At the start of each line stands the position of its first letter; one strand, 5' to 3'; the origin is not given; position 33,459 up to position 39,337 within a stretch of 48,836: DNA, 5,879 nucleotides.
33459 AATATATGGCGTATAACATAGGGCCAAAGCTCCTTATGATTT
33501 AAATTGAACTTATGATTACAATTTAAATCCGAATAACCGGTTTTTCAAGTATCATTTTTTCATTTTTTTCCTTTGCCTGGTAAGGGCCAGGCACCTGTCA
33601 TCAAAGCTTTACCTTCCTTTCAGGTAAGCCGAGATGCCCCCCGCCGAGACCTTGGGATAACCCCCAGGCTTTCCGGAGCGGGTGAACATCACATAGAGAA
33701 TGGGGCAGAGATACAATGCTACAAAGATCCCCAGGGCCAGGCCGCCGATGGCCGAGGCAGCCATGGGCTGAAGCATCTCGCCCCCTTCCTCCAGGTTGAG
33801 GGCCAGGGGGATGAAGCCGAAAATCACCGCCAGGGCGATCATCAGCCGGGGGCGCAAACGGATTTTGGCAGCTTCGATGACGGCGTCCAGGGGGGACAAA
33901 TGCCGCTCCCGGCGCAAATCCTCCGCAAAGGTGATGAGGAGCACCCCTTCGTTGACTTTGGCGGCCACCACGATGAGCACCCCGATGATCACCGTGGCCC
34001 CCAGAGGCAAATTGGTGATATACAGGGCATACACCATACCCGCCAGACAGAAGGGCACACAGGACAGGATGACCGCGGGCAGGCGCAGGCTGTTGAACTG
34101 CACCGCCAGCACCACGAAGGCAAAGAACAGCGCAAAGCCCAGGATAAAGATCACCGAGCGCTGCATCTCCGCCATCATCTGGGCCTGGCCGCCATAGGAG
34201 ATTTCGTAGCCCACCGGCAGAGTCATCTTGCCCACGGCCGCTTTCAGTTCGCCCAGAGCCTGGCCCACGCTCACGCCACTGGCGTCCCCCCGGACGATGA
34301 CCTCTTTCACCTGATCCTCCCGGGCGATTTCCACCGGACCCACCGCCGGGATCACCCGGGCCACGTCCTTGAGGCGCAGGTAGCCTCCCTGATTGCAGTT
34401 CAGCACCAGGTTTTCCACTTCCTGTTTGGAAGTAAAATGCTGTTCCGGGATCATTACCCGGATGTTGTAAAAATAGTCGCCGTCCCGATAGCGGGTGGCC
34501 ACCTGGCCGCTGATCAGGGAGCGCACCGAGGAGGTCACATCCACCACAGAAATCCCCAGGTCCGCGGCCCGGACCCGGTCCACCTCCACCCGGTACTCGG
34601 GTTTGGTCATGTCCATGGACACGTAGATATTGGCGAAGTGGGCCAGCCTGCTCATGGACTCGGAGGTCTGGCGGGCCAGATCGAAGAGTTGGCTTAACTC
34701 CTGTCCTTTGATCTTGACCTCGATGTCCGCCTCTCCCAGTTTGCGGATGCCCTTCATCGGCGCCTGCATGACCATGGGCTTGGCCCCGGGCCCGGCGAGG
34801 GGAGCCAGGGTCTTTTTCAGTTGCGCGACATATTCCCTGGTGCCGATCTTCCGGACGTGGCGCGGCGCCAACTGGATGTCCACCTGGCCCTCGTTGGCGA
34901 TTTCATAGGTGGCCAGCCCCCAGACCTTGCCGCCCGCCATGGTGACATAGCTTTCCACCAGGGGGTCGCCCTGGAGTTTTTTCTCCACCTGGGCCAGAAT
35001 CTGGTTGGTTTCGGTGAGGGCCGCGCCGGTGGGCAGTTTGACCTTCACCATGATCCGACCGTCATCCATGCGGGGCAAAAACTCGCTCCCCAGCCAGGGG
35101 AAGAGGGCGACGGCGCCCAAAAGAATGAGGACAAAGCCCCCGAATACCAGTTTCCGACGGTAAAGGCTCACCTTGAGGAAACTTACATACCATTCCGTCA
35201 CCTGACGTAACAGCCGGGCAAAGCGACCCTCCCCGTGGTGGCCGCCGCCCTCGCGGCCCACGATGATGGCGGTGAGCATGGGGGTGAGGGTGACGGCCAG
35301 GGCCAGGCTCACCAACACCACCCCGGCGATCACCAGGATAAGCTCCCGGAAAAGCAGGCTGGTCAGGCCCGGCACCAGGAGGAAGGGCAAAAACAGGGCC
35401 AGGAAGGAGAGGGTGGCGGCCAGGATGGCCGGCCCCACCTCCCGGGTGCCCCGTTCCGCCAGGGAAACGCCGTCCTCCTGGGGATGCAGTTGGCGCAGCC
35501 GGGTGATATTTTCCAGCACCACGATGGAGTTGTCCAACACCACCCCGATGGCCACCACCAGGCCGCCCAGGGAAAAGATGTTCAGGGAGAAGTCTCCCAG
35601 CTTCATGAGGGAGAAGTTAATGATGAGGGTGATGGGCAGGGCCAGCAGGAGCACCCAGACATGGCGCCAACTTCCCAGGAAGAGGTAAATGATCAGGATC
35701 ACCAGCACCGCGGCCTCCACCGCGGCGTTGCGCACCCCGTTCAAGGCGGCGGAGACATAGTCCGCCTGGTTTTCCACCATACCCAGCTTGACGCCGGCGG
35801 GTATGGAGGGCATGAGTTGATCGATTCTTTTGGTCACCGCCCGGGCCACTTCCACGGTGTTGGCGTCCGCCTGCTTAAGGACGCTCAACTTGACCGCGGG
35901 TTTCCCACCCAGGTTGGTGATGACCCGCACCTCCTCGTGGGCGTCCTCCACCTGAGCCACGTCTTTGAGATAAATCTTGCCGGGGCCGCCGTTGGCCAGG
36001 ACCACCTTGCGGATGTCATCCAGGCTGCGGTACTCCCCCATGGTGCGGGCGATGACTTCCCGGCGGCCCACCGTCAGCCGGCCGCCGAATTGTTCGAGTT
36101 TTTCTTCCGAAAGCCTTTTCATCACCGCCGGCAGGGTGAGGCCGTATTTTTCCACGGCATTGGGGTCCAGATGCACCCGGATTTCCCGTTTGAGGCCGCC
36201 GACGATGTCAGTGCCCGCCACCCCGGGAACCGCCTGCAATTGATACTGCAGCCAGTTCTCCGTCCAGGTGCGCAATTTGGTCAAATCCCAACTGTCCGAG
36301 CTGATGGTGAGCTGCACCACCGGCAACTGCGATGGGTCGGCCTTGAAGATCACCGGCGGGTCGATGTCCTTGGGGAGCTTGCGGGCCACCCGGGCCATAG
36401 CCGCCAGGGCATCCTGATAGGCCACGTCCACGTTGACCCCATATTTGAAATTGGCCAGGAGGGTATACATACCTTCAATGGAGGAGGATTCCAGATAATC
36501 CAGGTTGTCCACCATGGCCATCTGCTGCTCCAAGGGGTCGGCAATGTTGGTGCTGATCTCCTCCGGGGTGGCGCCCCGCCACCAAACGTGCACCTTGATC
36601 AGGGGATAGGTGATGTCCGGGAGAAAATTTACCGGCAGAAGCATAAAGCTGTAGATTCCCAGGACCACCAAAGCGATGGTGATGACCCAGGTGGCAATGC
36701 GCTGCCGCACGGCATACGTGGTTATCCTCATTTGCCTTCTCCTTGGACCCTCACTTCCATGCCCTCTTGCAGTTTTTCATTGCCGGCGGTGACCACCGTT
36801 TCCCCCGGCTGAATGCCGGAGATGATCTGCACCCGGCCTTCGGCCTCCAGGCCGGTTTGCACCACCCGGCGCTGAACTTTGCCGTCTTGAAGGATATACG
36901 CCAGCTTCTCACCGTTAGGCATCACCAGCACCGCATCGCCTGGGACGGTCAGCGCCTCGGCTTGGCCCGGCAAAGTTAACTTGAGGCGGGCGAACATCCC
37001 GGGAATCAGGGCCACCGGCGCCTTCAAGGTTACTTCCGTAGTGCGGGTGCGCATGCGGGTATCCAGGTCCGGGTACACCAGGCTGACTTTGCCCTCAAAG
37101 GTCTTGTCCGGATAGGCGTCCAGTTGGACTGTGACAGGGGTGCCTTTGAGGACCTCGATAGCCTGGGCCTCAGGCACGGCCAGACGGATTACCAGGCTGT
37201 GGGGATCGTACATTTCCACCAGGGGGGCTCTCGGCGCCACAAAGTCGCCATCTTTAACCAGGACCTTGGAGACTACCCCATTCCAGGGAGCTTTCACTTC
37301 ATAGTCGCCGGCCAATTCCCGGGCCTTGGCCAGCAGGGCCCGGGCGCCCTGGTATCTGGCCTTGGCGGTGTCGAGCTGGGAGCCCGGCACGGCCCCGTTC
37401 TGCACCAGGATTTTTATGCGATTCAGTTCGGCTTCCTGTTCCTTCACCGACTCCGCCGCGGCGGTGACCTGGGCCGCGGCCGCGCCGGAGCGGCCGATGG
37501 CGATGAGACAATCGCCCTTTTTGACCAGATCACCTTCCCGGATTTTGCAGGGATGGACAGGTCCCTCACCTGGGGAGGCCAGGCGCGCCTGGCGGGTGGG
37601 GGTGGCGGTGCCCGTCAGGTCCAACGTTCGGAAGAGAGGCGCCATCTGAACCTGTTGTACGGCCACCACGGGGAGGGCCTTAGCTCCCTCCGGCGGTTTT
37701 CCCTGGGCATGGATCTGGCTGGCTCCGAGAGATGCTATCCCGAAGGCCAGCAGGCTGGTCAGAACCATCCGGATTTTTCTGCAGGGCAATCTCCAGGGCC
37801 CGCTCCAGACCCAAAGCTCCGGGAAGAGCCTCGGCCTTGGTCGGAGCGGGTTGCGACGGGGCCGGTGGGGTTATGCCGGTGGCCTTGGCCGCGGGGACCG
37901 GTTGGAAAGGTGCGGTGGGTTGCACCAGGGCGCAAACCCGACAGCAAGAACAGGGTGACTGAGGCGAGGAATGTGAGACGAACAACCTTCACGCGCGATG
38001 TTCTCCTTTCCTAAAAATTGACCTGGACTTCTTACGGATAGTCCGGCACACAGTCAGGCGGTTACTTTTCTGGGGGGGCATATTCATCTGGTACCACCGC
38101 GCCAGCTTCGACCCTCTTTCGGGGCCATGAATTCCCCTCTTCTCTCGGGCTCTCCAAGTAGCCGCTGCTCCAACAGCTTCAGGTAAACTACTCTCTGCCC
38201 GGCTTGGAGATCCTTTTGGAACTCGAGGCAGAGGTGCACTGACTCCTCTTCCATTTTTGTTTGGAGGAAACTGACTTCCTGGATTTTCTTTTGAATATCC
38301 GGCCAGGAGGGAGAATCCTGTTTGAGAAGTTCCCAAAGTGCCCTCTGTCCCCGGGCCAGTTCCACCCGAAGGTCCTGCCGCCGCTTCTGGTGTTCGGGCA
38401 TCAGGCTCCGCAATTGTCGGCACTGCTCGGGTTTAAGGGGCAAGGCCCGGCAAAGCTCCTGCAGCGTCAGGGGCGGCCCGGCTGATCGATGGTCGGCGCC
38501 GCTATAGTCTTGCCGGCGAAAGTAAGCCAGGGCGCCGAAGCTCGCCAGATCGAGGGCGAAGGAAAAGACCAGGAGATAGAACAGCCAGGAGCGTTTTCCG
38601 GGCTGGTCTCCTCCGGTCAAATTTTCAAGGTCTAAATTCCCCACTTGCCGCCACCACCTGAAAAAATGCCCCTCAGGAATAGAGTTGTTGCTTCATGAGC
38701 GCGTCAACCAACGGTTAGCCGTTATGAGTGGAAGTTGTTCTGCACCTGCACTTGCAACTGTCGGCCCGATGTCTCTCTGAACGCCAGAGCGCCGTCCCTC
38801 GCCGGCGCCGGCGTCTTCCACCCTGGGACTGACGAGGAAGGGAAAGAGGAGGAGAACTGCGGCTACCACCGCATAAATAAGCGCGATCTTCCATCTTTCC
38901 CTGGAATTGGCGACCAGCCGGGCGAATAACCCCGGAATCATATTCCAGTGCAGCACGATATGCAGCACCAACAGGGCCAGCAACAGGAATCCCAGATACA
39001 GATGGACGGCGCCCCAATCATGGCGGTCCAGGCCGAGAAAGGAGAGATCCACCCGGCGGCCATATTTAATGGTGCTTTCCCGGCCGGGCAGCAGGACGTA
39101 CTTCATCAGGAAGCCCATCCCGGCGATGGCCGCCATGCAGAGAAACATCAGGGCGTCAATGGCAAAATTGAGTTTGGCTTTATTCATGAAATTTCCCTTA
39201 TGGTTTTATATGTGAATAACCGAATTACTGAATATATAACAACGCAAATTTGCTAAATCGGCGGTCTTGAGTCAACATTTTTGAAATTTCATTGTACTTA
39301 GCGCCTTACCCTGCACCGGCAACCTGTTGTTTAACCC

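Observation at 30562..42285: A shared CCG-WWTAW-CCGGTT box in the -35/-10 spacer of six promoters suggests one ArsR-type regulon over an uncharacterised envelope/metalloid-stress island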

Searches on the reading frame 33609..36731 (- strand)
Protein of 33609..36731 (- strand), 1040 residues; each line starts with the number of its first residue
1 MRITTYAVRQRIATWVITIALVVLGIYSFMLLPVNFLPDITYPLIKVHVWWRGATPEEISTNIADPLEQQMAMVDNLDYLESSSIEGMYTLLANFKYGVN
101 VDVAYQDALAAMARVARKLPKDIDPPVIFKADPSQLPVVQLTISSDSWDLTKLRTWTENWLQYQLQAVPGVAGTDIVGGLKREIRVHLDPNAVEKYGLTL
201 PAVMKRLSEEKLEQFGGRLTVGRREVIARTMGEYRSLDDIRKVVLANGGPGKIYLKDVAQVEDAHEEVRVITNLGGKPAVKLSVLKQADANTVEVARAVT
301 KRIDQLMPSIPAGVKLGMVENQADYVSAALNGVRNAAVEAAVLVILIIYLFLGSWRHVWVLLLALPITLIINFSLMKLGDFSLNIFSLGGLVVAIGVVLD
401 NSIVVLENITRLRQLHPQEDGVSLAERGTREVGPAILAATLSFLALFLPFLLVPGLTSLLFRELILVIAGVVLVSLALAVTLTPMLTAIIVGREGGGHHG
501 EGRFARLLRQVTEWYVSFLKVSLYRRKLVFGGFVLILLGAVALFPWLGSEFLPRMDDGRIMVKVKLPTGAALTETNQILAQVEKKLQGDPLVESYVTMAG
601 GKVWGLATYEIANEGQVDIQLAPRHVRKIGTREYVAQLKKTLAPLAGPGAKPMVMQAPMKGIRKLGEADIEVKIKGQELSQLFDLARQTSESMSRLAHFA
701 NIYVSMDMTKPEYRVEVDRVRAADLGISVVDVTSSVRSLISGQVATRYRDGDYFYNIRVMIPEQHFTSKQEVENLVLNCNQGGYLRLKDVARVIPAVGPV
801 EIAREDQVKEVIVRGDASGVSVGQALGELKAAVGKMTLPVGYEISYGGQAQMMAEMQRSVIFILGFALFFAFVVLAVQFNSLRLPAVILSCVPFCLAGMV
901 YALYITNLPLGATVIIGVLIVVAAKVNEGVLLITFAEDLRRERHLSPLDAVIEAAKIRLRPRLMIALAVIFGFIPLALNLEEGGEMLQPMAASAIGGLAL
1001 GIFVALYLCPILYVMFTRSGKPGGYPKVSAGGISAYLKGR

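Call 6: search_protein_families(library=pfam, proteins=[window:33609-36731:-], max_evalue=0.01)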
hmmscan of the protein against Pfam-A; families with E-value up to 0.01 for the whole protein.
window:33609-36731:- (1040 aa): 4 families
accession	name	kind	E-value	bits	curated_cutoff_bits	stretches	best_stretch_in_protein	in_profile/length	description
PF00873.25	ACR_tran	-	1.8e-238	794.5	28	1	4-1016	2-1020/1021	AcrB/AcrD/AcrF family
PF03176.21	MMPL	-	2.7e-07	30.3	20.5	1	286-494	97-305/333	MMPL family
PF02355.23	SecD_SecF_C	-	0.0011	18.9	20.5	1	852-1015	25-185/189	Protein export membrane protein SecD/SecF, C-terminal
PF25418.1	DUF7890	-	0.0026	17.8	26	1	769-794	11-36/47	Domain of unknown function (DUF7890)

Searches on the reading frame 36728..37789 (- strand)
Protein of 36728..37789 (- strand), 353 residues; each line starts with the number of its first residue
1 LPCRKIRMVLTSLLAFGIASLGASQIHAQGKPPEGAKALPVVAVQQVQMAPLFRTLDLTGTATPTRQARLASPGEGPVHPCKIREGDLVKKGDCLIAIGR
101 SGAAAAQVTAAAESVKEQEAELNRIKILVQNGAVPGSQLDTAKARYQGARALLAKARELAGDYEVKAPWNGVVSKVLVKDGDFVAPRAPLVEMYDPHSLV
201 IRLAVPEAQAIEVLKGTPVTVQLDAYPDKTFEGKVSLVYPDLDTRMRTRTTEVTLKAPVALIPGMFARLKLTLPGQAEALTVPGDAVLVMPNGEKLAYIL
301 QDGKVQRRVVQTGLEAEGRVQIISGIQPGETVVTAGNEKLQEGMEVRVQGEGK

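Call 6: search_protein_families(library=pfam, proteins=[window:36728-37789:-], max_evalue=0.01)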
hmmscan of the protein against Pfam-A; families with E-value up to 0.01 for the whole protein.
window:36728-37789:- (353 aa): 5 families
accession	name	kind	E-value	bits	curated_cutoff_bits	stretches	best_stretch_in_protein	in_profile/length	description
PF16576.10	HlyD_D23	-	3.5e-24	85.7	30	1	66-267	18-214/214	Barrel-sandwich domain of CusB or HlyD membrane-fusion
PF13437.12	HlyD_3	-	7.3e-20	72.1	22.2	1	165-264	2-106/106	HlyD family secretion protein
PF13533.13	Biotin_lipoyl_2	-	3.5e-06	27.1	29.8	0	165-185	3-23/32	Biotin-lipoyl like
PF00364.28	Biotin_lipoyl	-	2.1e-05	24.7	22.1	0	164-192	44-72/73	Biotin-requiring enzyme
PF00529.27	CusB_dom_1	-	0.0022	18.6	26.5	0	206-241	2-40/89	Cation efflux system protein CusB domain 1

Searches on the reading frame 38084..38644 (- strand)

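Call 7: search_protein_families(library=pfam, proteins=[window:38084-38644:-], max_evalue=0.01)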
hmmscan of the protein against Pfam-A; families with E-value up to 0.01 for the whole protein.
window:38084-38644:- (186 aa): 1 family
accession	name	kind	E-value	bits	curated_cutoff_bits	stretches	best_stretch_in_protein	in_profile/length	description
PF13801.11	Metal_resist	-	1.6e-08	35.2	29.2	1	30-152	9-124/125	Heavy-metal resistance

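Call 30: search_protein_families(library=ncbifam, proteins=[window:38084-38644:-], max_evalue=0.01)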
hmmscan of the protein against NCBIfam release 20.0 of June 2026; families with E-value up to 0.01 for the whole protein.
window:38084-38644:- (186 aa): 0 families

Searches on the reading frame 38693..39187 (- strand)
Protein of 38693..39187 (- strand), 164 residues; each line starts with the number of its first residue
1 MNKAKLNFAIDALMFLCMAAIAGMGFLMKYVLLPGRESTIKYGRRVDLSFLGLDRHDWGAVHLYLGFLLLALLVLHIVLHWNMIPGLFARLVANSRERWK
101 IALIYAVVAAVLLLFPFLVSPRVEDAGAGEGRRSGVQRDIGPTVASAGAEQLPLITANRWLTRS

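Call 7: search_protein_families(library=pfam, proteins=[window:38693-39187:-], max_evalue=0.01)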
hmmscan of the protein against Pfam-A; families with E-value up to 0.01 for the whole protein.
window:38693-39187:- (164 aa): 3 families
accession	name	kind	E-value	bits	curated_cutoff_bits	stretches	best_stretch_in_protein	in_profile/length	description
PF14358.11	DUF4405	-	2.7e-15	57.1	26.7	1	10-81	2-66/66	Domain of unknown function (DUF4405)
PF01292.26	Ni_hydr_CYTB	-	0.00011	22.5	30.1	1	11-79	104-161/179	Prokaryotic cytochrome b561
PF11992.13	TgpA_N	-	0.003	17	30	1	64-139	129-205/333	TgpA N-terminal domain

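Call 30: search_protein_families(library=ncbifam, proteins=[window:38693-39187:-], max_evalue=0.01)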
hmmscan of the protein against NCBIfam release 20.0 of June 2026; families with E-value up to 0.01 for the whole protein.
window:38693-39187:- (164 aa): 0 families
